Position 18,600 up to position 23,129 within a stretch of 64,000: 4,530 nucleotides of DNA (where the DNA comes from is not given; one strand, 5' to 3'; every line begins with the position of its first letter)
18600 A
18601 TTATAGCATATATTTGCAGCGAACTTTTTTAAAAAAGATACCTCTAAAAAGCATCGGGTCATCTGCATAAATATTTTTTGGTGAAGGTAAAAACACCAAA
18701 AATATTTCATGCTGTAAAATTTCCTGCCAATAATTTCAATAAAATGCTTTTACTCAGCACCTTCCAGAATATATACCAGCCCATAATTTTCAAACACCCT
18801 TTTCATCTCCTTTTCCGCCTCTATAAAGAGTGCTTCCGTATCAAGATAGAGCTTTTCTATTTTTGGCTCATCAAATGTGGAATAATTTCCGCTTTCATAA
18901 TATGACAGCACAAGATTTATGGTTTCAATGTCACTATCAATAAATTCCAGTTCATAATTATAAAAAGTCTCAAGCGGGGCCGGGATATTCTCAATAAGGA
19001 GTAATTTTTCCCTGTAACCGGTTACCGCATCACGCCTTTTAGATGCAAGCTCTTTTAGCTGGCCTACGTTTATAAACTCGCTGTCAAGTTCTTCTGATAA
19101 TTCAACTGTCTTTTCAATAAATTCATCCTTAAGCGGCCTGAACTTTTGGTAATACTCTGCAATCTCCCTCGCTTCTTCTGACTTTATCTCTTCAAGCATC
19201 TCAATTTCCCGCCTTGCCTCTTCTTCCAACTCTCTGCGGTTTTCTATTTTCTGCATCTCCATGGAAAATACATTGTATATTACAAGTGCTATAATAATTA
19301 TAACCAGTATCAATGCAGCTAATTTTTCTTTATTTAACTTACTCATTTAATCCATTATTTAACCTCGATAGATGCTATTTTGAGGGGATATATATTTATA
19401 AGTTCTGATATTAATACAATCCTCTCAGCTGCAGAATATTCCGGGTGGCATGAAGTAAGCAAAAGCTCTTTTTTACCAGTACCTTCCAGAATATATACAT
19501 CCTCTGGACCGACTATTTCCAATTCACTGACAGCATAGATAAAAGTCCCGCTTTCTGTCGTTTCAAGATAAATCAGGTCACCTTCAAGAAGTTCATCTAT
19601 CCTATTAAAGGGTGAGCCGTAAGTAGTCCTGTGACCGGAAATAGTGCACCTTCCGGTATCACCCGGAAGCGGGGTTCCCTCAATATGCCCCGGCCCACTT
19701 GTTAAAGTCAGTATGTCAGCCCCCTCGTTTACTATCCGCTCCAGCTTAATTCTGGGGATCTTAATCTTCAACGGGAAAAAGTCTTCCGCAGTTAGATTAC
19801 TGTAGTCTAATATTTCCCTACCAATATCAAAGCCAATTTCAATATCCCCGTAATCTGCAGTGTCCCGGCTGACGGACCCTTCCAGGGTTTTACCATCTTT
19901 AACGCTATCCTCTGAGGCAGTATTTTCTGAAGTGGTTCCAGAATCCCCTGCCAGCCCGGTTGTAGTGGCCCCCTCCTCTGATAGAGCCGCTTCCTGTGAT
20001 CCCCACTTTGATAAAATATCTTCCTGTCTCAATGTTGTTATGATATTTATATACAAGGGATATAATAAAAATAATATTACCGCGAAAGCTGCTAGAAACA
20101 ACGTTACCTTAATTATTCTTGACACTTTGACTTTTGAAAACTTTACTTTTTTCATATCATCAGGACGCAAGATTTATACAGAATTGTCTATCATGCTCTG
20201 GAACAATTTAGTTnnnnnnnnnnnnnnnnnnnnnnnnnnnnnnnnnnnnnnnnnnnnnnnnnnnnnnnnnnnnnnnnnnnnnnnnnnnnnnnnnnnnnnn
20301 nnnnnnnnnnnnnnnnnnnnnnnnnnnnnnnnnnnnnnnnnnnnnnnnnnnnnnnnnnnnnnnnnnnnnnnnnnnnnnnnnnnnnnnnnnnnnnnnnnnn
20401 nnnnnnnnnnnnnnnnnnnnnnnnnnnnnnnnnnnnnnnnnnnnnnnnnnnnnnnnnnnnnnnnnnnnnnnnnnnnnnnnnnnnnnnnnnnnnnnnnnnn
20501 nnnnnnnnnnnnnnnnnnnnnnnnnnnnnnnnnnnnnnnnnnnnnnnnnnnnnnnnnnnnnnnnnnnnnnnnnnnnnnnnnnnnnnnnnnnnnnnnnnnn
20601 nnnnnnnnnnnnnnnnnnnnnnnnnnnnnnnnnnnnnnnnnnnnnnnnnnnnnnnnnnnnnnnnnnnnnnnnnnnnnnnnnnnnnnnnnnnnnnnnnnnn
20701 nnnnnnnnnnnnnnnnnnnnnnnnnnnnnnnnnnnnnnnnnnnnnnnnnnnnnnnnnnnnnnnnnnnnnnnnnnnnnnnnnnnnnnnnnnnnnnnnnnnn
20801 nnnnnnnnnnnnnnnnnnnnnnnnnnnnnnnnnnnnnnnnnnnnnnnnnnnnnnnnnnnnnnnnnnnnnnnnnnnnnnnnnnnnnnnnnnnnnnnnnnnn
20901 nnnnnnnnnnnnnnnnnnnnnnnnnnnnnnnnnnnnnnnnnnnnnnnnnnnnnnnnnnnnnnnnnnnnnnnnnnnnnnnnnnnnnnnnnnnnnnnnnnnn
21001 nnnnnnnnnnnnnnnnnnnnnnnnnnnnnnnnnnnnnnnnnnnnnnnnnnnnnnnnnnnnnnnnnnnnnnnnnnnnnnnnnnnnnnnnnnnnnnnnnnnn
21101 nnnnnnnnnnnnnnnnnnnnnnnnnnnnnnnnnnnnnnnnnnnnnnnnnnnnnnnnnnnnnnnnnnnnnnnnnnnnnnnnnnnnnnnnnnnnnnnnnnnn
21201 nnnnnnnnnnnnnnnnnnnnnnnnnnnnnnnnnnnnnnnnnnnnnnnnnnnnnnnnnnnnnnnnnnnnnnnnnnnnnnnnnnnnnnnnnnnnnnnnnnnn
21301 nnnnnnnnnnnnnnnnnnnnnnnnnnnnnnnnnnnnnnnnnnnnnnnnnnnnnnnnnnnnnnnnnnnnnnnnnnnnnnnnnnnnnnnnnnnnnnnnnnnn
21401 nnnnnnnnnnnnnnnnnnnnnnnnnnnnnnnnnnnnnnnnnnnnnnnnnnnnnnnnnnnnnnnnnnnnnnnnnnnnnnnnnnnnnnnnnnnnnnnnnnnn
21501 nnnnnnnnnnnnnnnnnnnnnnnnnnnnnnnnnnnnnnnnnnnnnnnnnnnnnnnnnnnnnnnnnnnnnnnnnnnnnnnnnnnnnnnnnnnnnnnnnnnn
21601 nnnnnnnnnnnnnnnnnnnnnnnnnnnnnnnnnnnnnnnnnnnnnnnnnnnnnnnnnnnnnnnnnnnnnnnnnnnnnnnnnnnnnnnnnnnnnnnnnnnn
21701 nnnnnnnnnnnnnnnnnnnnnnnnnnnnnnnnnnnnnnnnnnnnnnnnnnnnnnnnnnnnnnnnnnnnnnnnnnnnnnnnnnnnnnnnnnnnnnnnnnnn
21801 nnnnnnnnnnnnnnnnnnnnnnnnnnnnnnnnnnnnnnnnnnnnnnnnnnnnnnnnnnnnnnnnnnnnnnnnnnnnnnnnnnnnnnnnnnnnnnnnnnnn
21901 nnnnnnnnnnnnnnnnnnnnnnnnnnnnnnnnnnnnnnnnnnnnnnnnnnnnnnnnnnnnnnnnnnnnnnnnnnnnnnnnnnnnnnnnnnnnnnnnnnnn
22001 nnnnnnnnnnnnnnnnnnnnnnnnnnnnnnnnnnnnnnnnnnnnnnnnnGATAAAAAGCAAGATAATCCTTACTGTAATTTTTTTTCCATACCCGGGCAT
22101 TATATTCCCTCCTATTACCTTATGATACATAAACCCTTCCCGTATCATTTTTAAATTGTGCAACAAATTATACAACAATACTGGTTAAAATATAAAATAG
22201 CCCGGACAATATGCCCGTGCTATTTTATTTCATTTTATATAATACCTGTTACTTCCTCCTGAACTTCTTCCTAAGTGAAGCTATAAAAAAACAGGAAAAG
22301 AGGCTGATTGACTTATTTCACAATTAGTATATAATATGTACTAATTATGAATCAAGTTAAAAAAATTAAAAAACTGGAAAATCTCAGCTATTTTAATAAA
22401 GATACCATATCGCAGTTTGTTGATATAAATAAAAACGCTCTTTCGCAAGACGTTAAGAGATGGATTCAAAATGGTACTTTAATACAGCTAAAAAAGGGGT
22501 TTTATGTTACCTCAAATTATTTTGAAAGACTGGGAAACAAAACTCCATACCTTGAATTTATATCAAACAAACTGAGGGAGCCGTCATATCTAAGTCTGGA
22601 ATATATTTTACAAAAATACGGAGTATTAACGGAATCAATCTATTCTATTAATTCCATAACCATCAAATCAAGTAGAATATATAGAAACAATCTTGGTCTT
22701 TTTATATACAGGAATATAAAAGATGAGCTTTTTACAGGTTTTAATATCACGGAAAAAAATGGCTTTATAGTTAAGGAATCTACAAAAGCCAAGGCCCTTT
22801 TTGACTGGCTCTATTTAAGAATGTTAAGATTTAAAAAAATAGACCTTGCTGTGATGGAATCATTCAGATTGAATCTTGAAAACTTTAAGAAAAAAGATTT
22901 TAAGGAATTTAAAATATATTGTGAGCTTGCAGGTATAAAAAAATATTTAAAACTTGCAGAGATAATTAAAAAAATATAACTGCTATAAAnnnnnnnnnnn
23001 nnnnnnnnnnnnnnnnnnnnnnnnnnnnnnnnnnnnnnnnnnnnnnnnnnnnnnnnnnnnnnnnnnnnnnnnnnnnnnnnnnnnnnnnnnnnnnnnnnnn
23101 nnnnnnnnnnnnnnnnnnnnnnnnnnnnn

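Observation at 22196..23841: Decayed 3' end of a second LPxTG-protein gene plus its terminator, beside an AbiE module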

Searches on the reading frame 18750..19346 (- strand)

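Call 10: search_protein_families(library=pfam, proteins=[window:18750-19346:-], max_evalue=0.01)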
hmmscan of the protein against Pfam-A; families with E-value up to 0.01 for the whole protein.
window:18750-19346:- (198 aa): 0 families

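Call 14: search_protein_families(library=ncbifam, proteins=[window:18750-19346:-], max_evalue=0.01)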
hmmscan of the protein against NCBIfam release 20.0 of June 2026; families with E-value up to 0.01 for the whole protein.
window:18750-19346:- (198 aa): 1 family
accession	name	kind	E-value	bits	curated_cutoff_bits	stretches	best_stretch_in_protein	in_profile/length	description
NF001842.0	PRK00567.1-3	equivalog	0.005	16.9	146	1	13-56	76-121/147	large-conductance mechanosensitive channel protein MscL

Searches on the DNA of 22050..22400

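Call 62: search_rna_families(source=window, start=22050, end=22400, threshold=evalue, max_evalue=1)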
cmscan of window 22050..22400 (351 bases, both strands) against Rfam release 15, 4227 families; matches with E-value up to 1: 4.
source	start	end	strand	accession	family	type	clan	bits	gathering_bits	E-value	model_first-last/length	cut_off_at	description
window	22118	22230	+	RF02449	ncr1015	Gene; sRNA;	-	28.8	60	0.029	1-121/121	no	Bacillus sRNA ncr1015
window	22135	22230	+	RF02432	SpF25_sRNA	Gene; sRNA;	-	20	48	0.63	1-102/102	no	Streptococcus sRNA SpF25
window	22188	22320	-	RF00558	L20_leader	Cis-reg; leader;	-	19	58.7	0.22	1-127/127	no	Ribosomal protein L20 leader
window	22140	22226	+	RF00512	Leu_leader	Cis-reg; leader;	-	17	50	0.44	1-148/148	no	Leucine operon leader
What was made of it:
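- Tried and rejected: Only sub-threshold noise was found (call 62), so it is not a known RNA.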

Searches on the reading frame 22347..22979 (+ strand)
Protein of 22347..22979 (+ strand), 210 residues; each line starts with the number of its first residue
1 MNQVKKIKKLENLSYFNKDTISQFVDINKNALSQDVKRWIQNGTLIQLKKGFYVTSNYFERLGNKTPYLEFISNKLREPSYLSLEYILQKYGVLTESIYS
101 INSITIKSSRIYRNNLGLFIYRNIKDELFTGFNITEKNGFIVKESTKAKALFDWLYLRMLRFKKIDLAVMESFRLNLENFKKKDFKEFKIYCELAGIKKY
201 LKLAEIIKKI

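Call 10: search_protein_families(library=pfam, proteins=[window:22347-22979:+], max_evalue=0.01)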
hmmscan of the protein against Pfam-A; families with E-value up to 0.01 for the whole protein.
window:22347-22979:+ (210 aa): 0 families

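Call 13: search_protein_families(library=padloc, proteins=[window:22347-22979:+], max_evalue=0.01)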
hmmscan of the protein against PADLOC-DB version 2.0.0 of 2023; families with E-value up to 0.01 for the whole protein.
window:22347-22979:+ (210 aa): 15 families
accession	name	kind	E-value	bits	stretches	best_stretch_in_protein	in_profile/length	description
PDLC02241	AbiEi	-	2.1e-40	136.6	1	9-208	9-195/199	AbiEi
PDLC02230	AbiEi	-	9.1e-33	111.6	1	30-209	17-191/192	AbiEi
PDLC02272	AbiEi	-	6.2e-27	92.7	1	1-182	1-168/200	AbiEi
PDLC02240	AbiEi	-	1.9e-17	61.5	1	15-192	17-198/216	AbiEi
PDLC02255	AbiEi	-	8.1e-14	49.6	1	28-163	29-154/186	AbiEi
PDLC02274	AbiEi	-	5.7e-11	40.5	1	34-190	36-193/217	AbiEi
PDLC02232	AbiEi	-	8.3e-09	33.6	1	5-98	11-102/177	AbiEi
PDLC02267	AbiEi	-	5.2e-08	30.6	1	7-155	10-152/252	AbiEi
PDLC02269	AbiEi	-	1.1e-05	22.9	1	7-101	4-95/251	AbiEi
PDLC02252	AbiEi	-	4.3e-05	21.2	1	8-75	10-77/259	AbiEi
PDLC02266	AbiEi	-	0.00014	19.4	1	6-74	9-76/258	AbiEi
PDLC02271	AbiEi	-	0.00018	18.8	1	19-156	27-167/263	AbiEi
PDLC02226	AbiEi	-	0.00019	19.4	1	20-74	21-75/202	AbiEi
PDLC02225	AbiEi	-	0.00026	18.8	1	6-201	6-187/198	AbiEi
PDLC02282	AbiEi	-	0.00028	18.3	1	13-84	15-89/260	AbiEi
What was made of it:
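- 22347..22979 (+): abiEi (antitoxin/regulator), 210 aa. Call 13, PADLOC AbiEi E 2e-40.
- On AbiE type IV TA / Abi system: PADLOC AbiEi E 2e-40 (call 13).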

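Call 14: search_protein_families(library=ncbifam, proteins=[window:22347-22979:+], max_evalue=0.01)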
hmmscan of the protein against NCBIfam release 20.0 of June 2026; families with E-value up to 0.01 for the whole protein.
window:22347-22979:+ (210 aa): 1 family
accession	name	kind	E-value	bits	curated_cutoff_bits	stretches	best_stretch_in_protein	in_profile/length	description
NF047376.1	TAA_AbiEi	equivalog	2.6e-06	27.3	150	1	3-107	9-113/172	type IV toxin-antitoxin system AbiEi family antitoxin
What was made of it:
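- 22347..22979 (+): Call 14, a weak hit to NF047376.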
